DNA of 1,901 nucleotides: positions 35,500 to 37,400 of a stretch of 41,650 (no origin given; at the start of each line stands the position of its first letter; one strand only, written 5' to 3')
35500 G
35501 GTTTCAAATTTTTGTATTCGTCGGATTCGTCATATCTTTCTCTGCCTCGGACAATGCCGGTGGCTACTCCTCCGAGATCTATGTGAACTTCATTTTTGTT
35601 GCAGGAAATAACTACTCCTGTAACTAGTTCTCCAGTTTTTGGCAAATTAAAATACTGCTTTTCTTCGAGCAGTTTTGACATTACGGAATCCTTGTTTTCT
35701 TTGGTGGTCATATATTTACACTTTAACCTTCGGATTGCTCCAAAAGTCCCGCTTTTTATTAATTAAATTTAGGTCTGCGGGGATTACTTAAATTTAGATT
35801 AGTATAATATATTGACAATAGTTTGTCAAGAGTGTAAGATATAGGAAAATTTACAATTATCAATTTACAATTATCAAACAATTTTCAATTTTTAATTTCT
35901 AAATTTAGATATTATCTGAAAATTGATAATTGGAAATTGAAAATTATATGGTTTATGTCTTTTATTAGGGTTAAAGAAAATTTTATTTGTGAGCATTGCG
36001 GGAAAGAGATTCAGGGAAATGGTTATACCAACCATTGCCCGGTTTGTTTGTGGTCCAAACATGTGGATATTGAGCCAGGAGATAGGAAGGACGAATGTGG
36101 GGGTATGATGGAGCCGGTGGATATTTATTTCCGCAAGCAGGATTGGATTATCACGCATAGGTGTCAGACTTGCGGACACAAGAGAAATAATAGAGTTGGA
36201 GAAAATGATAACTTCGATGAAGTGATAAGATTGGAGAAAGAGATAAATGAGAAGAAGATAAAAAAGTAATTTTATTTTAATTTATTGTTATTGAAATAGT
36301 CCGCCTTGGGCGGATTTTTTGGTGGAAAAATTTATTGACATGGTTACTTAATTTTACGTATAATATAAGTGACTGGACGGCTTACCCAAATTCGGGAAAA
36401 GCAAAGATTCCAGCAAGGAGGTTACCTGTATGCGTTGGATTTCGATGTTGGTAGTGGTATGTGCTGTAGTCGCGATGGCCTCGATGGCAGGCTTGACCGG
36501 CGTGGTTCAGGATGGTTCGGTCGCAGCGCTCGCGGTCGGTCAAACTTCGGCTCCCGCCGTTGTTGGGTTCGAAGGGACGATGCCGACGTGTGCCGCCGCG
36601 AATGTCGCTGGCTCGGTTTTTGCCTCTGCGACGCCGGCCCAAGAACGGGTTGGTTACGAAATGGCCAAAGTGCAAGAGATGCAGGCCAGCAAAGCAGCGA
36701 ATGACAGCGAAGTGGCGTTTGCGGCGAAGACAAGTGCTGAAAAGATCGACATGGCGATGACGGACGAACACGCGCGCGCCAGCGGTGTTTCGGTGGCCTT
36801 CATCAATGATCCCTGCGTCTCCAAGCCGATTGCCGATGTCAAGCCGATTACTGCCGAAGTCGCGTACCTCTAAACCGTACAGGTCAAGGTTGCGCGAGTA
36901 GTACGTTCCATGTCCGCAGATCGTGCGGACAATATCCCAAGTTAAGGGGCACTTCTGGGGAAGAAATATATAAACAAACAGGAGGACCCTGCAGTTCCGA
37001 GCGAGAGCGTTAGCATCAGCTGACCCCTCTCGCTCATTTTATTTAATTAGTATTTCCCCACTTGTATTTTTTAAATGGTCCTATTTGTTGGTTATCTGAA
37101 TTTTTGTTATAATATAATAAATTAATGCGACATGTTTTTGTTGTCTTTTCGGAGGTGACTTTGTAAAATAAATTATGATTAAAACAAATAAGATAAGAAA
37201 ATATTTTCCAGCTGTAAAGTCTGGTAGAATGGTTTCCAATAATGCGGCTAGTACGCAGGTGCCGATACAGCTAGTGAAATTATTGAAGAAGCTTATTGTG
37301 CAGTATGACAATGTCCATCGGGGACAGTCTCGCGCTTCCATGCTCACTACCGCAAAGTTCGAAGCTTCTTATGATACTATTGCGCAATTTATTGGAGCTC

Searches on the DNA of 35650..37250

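Call 58: search_rna_families(source=window, start=35650, end=37250, threshold=evalue, max_evalue=1)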
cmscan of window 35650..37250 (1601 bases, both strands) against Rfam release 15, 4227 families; matches with E-value up to 1: 0.
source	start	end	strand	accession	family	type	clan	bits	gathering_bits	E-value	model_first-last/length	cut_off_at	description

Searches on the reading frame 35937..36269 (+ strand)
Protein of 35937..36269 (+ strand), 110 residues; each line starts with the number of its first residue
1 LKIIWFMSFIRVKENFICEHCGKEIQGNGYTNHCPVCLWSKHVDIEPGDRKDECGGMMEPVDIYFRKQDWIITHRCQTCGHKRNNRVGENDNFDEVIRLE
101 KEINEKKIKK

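Call 59: search_protein_families(library=pfam, proteins=[window:35937-36269:+])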
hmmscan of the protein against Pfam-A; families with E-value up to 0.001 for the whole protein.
window:35937-36269:+ (110 aa): 2 families
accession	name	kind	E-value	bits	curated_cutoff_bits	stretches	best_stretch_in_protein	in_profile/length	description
PF12647.12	RNHCP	-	2.5e-30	104.7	24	1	14-94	2-87/90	RNHCP domain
PF12773.13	DZR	-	0.00072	20.1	27.3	0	13-37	10-30/45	Double zinc ribbon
